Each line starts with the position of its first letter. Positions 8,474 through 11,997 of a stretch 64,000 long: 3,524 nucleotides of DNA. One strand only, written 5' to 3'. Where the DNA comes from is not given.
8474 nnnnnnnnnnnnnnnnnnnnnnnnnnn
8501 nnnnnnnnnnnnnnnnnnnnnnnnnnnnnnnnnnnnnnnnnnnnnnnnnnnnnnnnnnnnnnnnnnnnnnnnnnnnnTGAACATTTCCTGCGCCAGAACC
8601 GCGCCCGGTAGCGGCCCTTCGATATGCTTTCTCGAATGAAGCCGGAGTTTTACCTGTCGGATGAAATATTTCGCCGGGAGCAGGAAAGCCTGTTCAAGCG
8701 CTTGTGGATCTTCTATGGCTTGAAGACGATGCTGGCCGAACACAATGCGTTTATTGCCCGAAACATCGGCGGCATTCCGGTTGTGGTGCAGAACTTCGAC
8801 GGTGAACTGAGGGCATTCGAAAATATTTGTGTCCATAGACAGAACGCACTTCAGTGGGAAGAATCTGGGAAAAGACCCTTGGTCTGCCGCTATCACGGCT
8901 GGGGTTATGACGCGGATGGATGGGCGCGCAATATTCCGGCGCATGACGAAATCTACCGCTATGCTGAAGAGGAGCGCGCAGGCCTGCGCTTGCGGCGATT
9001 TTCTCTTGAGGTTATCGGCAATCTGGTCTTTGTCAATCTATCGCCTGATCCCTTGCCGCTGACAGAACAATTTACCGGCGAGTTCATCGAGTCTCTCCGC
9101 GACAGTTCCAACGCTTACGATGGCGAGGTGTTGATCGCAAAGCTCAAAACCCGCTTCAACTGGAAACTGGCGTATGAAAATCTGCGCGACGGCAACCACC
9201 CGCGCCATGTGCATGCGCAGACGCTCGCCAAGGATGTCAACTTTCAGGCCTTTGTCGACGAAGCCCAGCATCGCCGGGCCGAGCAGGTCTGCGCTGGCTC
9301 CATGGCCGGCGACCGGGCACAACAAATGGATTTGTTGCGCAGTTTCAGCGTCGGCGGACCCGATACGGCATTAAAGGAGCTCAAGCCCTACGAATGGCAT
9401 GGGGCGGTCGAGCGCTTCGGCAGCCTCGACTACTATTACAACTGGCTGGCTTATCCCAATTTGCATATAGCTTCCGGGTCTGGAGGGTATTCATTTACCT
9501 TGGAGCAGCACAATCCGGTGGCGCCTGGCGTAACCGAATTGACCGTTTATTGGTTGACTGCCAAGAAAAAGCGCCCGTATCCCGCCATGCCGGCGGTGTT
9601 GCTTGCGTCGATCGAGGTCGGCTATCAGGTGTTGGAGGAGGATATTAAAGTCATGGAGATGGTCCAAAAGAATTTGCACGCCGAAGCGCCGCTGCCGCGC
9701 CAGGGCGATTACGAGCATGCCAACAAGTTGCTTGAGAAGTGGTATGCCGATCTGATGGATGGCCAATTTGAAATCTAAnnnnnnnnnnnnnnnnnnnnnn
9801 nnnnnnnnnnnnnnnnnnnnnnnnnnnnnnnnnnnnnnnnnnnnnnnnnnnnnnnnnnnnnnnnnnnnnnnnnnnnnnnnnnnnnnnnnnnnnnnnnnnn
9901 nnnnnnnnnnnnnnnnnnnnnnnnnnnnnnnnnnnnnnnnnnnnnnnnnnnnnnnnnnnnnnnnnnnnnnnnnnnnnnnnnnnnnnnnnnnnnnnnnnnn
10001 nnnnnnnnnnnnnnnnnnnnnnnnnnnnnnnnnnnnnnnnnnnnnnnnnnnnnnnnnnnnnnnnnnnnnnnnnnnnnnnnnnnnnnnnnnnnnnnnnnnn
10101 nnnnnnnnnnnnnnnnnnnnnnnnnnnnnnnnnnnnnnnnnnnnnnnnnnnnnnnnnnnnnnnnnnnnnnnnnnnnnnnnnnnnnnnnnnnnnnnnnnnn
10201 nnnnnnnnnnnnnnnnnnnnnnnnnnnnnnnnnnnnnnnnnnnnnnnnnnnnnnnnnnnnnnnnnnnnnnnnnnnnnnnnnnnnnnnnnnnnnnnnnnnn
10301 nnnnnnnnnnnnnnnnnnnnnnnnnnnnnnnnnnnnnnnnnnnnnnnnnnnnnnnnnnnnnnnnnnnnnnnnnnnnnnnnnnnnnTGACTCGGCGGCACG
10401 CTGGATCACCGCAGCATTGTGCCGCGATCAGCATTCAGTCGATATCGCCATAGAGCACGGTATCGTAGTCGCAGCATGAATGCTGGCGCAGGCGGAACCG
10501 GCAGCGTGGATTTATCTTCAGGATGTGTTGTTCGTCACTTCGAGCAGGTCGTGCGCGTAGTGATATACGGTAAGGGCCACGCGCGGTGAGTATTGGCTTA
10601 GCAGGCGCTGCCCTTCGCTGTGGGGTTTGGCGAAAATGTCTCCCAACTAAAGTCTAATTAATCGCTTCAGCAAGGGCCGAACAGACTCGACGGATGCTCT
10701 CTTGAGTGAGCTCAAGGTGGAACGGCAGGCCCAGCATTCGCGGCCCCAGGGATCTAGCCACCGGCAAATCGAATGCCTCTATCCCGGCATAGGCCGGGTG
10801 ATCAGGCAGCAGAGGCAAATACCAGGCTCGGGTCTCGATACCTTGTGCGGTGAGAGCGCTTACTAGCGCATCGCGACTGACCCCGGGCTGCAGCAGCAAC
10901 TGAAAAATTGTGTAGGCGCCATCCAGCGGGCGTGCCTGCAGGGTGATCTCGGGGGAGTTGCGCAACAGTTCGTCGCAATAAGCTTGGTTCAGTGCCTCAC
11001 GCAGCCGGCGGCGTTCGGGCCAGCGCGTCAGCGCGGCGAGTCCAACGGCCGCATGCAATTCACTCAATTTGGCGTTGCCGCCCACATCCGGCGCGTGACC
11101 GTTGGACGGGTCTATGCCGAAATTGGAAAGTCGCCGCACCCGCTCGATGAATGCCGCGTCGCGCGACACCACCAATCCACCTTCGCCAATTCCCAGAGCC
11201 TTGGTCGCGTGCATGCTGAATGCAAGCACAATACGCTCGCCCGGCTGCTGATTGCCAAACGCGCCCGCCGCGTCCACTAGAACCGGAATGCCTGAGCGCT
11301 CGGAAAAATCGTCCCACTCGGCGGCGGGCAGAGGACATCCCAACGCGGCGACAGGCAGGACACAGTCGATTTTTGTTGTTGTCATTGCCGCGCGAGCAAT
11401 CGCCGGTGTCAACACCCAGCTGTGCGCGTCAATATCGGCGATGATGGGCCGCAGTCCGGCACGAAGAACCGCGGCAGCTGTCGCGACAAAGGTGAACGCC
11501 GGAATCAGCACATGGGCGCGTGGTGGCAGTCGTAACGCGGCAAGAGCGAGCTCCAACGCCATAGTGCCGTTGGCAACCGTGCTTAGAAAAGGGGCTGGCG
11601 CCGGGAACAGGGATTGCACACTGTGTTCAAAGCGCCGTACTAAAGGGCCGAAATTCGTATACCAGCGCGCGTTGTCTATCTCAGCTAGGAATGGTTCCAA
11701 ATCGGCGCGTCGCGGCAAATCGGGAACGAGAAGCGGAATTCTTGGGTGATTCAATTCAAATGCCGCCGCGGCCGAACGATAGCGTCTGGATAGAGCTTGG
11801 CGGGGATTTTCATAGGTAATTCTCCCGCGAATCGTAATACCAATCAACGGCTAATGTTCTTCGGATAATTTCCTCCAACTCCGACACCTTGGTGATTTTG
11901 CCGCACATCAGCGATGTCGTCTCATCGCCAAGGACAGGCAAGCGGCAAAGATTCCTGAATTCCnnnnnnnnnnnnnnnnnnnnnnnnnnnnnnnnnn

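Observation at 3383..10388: Compact ACP / KAS III / 2xSDR / three hexapeptide-transferase / two Rieske-oxygenase cluster with no obvious characterised counterpart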

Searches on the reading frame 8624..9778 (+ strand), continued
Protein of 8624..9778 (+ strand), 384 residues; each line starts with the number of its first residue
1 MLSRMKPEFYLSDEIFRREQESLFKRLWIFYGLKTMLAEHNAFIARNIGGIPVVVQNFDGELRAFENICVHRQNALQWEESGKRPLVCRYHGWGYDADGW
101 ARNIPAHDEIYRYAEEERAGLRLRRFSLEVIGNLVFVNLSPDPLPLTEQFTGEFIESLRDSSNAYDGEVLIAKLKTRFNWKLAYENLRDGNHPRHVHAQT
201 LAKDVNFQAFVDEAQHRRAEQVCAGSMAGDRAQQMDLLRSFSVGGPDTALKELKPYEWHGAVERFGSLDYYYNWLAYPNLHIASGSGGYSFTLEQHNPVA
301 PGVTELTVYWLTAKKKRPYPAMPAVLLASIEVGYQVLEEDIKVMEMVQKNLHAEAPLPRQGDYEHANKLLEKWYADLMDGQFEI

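Call 43: search_solved_structures(query=window:8624-9775:+, max_evalue=0.001)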
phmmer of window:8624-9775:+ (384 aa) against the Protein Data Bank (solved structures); distinct sequences matched with E-value up to 0.001: 39.
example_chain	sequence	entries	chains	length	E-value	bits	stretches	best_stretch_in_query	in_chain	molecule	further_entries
6y9c_A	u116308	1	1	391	1.3e-18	70.2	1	8-197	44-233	Carnitine monooxygenase oxygenase subunit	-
2ckf_A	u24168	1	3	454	1.8e-18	69.7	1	10-202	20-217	RING-HYDROXYLATING DIOXYGENASE ALPHA SUBUNIT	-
6y8j_A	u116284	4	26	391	1.9e-18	69.6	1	8-197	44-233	Carnitine monooxygenase oxygenase subunit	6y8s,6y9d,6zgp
7yls_B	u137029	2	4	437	2e-18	69.6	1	4-201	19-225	Rieske (2Fe-2S) domain protein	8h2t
9o71_A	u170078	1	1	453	2.6e-18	69.2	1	4-201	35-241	Phenylpropionate dioxygenase-like ring-hydroxylating dioxygenase large terminal subunit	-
2bmo_A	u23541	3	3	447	3e-18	69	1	12-202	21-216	OXYGENASE-ALPHA NBDO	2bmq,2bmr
3n0q_A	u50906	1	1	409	4.7e-18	68.4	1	7-194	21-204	Putative aromatic-ring hydroxylating dioxygenase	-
3vca_A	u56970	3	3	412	6.2e-18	68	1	6-197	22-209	Ring-hydroxylating dioxygenase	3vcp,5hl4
2gbw_A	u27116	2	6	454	6.3e-18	67.9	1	9-202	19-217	Biphenyl 2,3-Dioxygenase Alpha Subunit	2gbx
4qup_A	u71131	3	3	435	7.7e-18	67.7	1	6-197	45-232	Monoxygenase; demethylase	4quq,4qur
9jp5_A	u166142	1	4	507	2.7e-17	65.9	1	8-199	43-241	Phthalate 3,4-dioxygenase alpha subunit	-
1uli_A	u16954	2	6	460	4e-17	65.3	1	3-187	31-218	biphenyl dioxygenase large subunit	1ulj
5xbp_A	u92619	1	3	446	5.7e-17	64.8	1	12-201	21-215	3NT oxygenase alpha subunit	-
4hjl_A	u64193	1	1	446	7.4e-17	64.4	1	11-203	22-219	Naphthalene 1,2-dioxygenase subunit alpha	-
2hmj_A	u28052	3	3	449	7.6e-17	64.4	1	11-203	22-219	Naphthalene 1,2-dioxygenase alpha subunit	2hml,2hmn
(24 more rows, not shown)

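Call 56: search_protein_families(library=pfam, proteins=[L057:6381-8528:+, L057:8598-10013:+, L057:8550-10463:-, L057:11680-12903:+, L057:11755-12927:-, L057:12943-13875:-, L057:13316-14965:-, L057:13289-14605:+, L057:15209-16573:+, L057:5791-7296:-], max_evalue=0.00001)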
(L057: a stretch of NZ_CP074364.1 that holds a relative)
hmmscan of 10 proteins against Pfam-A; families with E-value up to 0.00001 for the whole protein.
L057:6381-8528:+ (715 aa): 1 family
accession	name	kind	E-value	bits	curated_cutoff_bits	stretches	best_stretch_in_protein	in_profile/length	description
PF03372.29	Exo_endo_phos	-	2.3e-30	106.4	24.5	1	343-698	2-225/225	Endonuclease/Exonuclease/phosphatase family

L057:8598-10013:+ (471 aa): 0 families

L057:8550-10463:- (637 aa): 3 families
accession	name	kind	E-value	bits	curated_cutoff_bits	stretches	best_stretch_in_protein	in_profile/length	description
PF02222.28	ATP-grasp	-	5.7e-59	199.2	27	1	364-543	2-179/179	ATP-grasp domain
PF21244.3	PurT_C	-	5e-19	68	26.7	1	564-630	1-67/68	PurT, C-terminal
PF22660.2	RS_preATP-grasp-like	-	4.6e-09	37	27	1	257-351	4-94/98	Ribonucleotide synthetase preATP-grasp domain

L057:11680-12903:+ (407 aa): 1 family
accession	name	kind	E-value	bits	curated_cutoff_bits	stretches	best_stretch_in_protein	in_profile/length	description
PF01145.31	Band_7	-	8.9e-28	97.9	23.6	1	180-350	2-169/176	SPFH domain / Band 7 family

L057:11755-12927:- (390 aa): 0 families

L057:12943-13875:- (310 aa): 0 families

L057:13316-14965:- (549 aa): 0 families

L057:13289-14605:+ (438 aa): 5 families
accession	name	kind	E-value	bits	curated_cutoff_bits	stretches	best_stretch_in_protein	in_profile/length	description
PF13026.12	DUF3887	-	2e-11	44.8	31.8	1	29-118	1-91/91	Protein of unknown function (DUF3887)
PF12146.15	Hydrolase_4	-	1.4e-10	41.3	27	1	185-397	21-232/239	Serine aminopeptidase, S33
PF00326.27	Peptidase_S9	-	7.4e-10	39.1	22.6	1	223-269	41-87/213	Prolyl oligopeptidase family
PF12697.13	Abhydrolase_6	-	6e-09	37.3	26.3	1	185-398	20-205/217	Alpha/beta hydrolase family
PF01738.24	DLH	-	6e-07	29.7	21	0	149-274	3-125/217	Dienelactone hydrolase family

L057:15209-16573:+ (454 aa): 0 families

L057:5791-7296:- (501 aa): 0 families

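Call 63: find_homologous_proteins(query=P0109, max_evalue=1e-60)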
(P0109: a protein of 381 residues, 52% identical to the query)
Query P0109 (381 aa): 397 proteins with E <= 1e-60 among 2873 candidates; the best 120 are listed.
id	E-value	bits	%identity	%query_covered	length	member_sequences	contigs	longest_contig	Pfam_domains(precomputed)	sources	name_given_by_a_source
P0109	4.8e-264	893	100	100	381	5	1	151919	PF00355.33,PF00848.26,PF19112.7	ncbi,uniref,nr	ncbi:ribosomal subunit interface protein [Pseudomonas dryadis]|uniref:Ribosomal subunit interface pr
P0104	1.2e-225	767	85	100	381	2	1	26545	PF00355.33,PF00848.26,PF19112.7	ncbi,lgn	-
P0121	1.7e-216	737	81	99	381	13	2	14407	PF00355.33,PF00848.26,PF19112.7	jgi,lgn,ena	-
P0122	1.8e-215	733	81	100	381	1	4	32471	PF00355.33,PF00848.26,PF19112.7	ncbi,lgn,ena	-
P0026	5.5e-214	728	80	100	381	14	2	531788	PF00355.33,PF00848.26,PF19112.7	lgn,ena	-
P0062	1.0e-213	727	79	100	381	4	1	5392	PF00355.33,PF00848.26,PF19112.7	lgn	-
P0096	2.1e-213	726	80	100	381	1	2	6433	PF00355.33,PF00848.26,PF19112.7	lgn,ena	-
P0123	2.1e-212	723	79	100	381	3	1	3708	PF00355.33,PF00848.26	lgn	-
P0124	1.1e-209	714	78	100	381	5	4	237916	PF00355.33,PF00848.26,PF19112.7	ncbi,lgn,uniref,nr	ncbi:aromatic ring-hydroxylating oxygenase subunit alpha [Xanthomonas campestris]|uniref:aromatic ri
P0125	6.6e-209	712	77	100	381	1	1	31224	PF00355.33,PF00848.26,PF19112.7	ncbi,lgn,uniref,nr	ncbi:Rieske 2Fe-2S domain-containing protein [uncultured Oxalicibacterium sp.]|uniref:aromatic ring-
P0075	2.9e-208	709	77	100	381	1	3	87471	PF00355.33,PF00848.26,PF19112.7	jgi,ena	-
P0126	2.5e-207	706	77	100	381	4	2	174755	PF00355.33,PF00848.26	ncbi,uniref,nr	ncbi:ring hydroxylating dioxygenase subunit alpha [Xanthomonas bromi]|uniref:Ribosomal subunit inter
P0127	6.5e-207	705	78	100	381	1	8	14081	PF00355.33,PF00848.26,PF19112.7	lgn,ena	-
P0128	1.1e-206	704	77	100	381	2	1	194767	PF00355.33,PF00848.26,PF19112.7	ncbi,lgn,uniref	ncbi:aromatic ring-hydroxylating dioxygenase subunit alpha [Xanthomonas sp. WHRI 8393]|uniref:aromat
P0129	1.6e-206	704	77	100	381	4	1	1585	PF00355.33,PF00848.26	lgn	-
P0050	9.7e-197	672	73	100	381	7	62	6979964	PF00355.33,PF00848.26,PF19112.7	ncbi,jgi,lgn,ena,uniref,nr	ncbi:aromatic ring-hydroxylating oxygenase subunit alpha [Delftia lacustris]|jgi:phenylpropionate di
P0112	7.5e-192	655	72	100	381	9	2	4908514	PF00355.33,PF00848.26,PF19112.7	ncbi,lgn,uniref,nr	ncbi:aromatic ring-hydroxylating dioxygenase subunit alpha [Xanthomonas sacchari]|uniref:aromatic ri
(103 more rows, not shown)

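Call 76: predict_structure(alignment_id=A1)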
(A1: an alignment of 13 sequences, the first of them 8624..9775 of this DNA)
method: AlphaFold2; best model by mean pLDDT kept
length: 384 residues; sequences in the alignment: 13
mean_pLDDT: 76.8   pTM: 0.81
mean pLDDT of the five models: 76.8, 66.6, 55.7, 50.6, 34.6
residues with pLDDT >= 90: 74; 70-90: 218; 50-70: 57; < 50: 35
segments of 3 or more residues with pLDDT < 50: 187-208, 247-251, 354-360
pLDDT, mean of each block of 10 residues (from residue 1): 70 89 88 93 91 95 94 87 91 89 77 76 93 93 86 83 85 86 57 41 43 73 70 80 57 65 64 60 67 84 87 83 79 72 71 47 68 84 77
secondary structure, 60 per line:
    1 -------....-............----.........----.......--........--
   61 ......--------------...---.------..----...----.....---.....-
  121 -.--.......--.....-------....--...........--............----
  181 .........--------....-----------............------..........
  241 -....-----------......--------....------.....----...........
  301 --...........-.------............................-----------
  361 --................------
elements in order: H8-11 H13-24 E29-33 H34-37 E42-48 E51-58 E61-66 E81-83 E100-102 H107-111 H115-119 E125-131 E134-138 H146-149 H152-162 E165-176 H181-189 H198-201 H213-224 H231-240 E242-245 H257-261 E271-274 E281-285 E290-300 E303-313 H322-349 H363-378

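Call 79: fold_search(model_id=the predicted structure, library=pdb)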
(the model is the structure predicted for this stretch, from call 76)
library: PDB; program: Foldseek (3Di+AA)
matches with E <= 10: 1312; with E <= 0.001: 173
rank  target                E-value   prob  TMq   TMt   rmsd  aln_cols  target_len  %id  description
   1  4qup                  4.1e-21  1.00  0.63  0.59   9.2       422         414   20  Crystal structure of stachydrine demethylase with N-methyl proline from low X-ray dose composite datasets (released 2015-07-15)
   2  4qur                  8.7e-21  1.00  0.63  0.59   9.2       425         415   20  Crystal Structure of stachydrine demethylase in complex with cyanide, oxygen, and N-methyl proline in a new orientation (released 2015-07-15)
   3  3vca                  1.3e-20  1.00  0.65  0.63   8.9       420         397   20  Quaternary Ammonium Oxidative Demethylation: X-ray Crystallographic, Resonance Raman and UV-visible Spectroscopic Analys (released 2012-02-08)
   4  4quq                  4.3e-20  1.00  0.64  0.62   8.8       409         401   21  Crystal structure of stachydrine demethylase in complex with azide (released 2015-07-15)
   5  3n0q                  5.4e-20  1.00  0.63  0.61   9.0       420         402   20  Crystal structure of a Putative aromatic-ring hydroxylating dioxygenase (TM1040_3219) from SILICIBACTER SP. TM1040 at 1. (released 2010-06-09)
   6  6y9d_A                6.1e-18  1.00  0.65  0.70   6.3       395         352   18  Crystal structure of the quaternary ammonium Rieske monooxygenase CntA in complex with substrate L-Carnitine (released 2020-11-18)
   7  8h2t_B                6.4e-18  1.00  0.61  0.55  13.9       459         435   16  Cryo-EM structure of IadD/E dioxygenase bound with IAA (released 2023-06-14)
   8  7vju_C                8.1e-18  1.00  0.69  0.67   6.0       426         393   19  Crystal Structure of terephthalate dioxygenase from Comamonas testosteroni KF1 (released 2022-04-13)
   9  7yls_B                8.1e-18  1.00  0.59  0.53  13.4       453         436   18  Structure of a bacteria protein complex (released 2023-06-14)
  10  6zgp_G                1.1e-17  1.00  0.64  0.67   9.1       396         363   19  Crystal structure of the quaternary ammonium Rieske monooxygenase CntA in complex with inhibitor MMV12 (MMV020670) (released 2020-11-18)
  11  6zgp_H                1.5e-17  1.00  0.63  0.67   7.9       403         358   18  Crystal structure of the quaternary ammonium Rieske monooxygenase CntA in complex with inhibitor MMV12 (MMV020670) (released 2020-11-18)
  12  6zgp_C                2.0e-17  1.00  0.63  0.67   8.7       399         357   18  Crystal structure of the quaternary ammonium Rieske monooxygenase CntA in complex with inhibitor MMV12 (MMV020670) (released 2020-11-18)
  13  6zgp_A                2.3e-17  1.00  0.62  0.66   9.9       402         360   18  Crystal structure of the quaternary ammonium Rieske monooxygenase CntA in complex with inhibitor MMV12 (MMV020670) (released 2020-11-18)
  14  6y8j                  2.8e-17  1.00  0.63  0.69   7.7       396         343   18  Crystal structure of the apo form of a quaternary ammonium Rieske monooxygenase CntA (released 2020-11-18)
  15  6zgp_I                4.0e-17  1.00  0.62  0.66   9.4       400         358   18  Crystal structure of the quaternary ammonium Rieske monooxygenase CntA in complex with inhibitor MMV12 (MMV020670) (released 2020-11-18)
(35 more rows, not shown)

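Call 82: search_protein_families(library=pfam, proteins=[L083:2721-3962:+, L083:4255-5736:+, L083:4789-6420:-, L083:5752-6717:+, L083:6718-8568:-, L083:8435-9322:+, L083:9252-9917:-, L083:3805-4482:-], max_evalue=0.00001)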
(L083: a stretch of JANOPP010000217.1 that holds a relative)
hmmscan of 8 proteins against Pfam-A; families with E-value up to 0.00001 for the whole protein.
L083:2721-3962:+ (413 aa): 1 family
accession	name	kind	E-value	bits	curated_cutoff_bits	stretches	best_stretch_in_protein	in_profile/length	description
PF05050.19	Methyltransf_21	-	1.4e-10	42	22.7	1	232-377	1-152/173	Methyltransferase FkbM domain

L083:4255-5736:+ (493 aa): 1 family
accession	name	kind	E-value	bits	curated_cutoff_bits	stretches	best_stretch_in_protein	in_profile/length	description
PF13440.11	Polysacc_synt_3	-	2.9e-06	27.2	23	1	93-332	53-285/293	Polysaccharide biosynthesis protein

L083:4789-6420:- (543 aa): 0 families

L083:5752-6717:+ (321 aa): 2 families
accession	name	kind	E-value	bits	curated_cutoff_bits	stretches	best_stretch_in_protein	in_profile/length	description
PF00535.33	Glycos_transf_2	-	6.9e-26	91.6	23.3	1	15-144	1-128/168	Glycosyl transferase family 2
PF13641.12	Glyco_tranf_2_3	-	8.5e-06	26.4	27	0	12-182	1-179/230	Glycosyltransferase like family 2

L083:6718-8568:- (616 aa): 1 family
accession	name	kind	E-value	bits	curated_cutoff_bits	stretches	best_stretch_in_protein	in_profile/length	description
PF13231.12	PMT_2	-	1.4e-06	29.1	26.1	1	219-332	26-136/160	Dolichyl-phosphate-mannose-protein mannosyltransferase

L083:8435-9322:+ (295 aa): 0 families

L083:9252-9917:- (221 aa): 1 family
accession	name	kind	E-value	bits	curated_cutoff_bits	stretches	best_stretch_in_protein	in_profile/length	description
PF09851.14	SHOCT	-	1.3e-08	34.7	27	1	192-218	2-28/28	Short C-terminal domain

L083:3805-4482:- (225 aa): 0 families

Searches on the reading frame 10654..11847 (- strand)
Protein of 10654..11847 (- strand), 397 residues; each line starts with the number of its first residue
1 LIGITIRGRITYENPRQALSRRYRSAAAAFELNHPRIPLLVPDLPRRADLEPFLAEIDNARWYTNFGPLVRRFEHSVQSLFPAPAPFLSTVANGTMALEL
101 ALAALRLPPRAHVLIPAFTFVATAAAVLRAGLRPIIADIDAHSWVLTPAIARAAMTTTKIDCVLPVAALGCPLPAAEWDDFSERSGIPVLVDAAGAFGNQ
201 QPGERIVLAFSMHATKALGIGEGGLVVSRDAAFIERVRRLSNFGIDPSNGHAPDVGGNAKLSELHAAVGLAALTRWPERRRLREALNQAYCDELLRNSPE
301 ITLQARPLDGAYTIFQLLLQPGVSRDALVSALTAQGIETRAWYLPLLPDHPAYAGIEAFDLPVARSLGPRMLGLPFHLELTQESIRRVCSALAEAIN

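Call 5: search_protein_families(library=pfam, proteins=[window:10654-11847:-])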
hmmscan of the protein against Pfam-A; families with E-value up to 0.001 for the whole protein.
window:10654-11847:- (397 aa): 1 family
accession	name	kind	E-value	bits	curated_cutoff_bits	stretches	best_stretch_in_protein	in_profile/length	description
PF01041.23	DegT_DnrJ_EryC1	-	1.9e-66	225.2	19.8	1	54-392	11-359/360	DegT/DnrJ/EryC1/StrS aminotransferase family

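Call 44: search_solved_structures(query=window:10654-11847:-, max_evalue=1e-20)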
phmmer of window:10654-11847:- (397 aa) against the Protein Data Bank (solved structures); distinct sequences matched with E-value up to 1e-20: 23.
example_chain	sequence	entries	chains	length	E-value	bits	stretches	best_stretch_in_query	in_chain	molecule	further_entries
3ju7_A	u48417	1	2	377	4.4e-47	164.4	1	53-394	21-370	Putative PLP-dependent aminotransferase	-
2po3_A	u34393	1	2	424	3.8e-40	141.6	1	38-392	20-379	4-dehydrase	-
3dr7_A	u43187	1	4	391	3.2e-36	128.6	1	35-394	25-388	Putative perosamine synthetase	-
3bn1_A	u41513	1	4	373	3.8e-36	128.4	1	35-394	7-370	Perosamine synthetase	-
3dr4_A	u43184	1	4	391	2.1e-35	125.9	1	35-394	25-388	Putative perosamine synthetase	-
3nyu_A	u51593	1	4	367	3.8e-31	112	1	67-393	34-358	Aminotransferase WbpE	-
3nu7_A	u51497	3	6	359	4.9e-31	111.6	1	67-393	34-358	Aminotransferase WbpE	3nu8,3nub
3nys_A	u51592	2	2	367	2.1e-30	109.5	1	67-393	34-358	Aminotransferase WbpE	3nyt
7b0d_A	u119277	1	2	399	2e-28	103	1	62-394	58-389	Glutamine--scyllo-inositol transaminase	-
2oga_A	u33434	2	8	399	9e-28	100.9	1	34-394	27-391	Transaminase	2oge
8sng_A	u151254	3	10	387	2.5e-27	99.4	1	48-393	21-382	UDP-4-amino-4-deoxy-L-arabinose--oxoglutarate aminotransferase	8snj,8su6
7b0m_AAA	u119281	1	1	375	5.6e-27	98.2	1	43-354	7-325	Sugar aminotransferase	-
8e77_A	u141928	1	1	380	1.8e-26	96.5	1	66-391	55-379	DegT/DnrJ/EryC1/StrS aminotransferase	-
8e75_A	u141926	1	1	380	1.8e-26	96.5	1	66-391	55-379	DegT/DnrJ/EryC1/StrS aminotransferase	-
9bgp_A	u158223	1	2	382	2.8e-25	92.7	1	90-396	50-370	aminotransferase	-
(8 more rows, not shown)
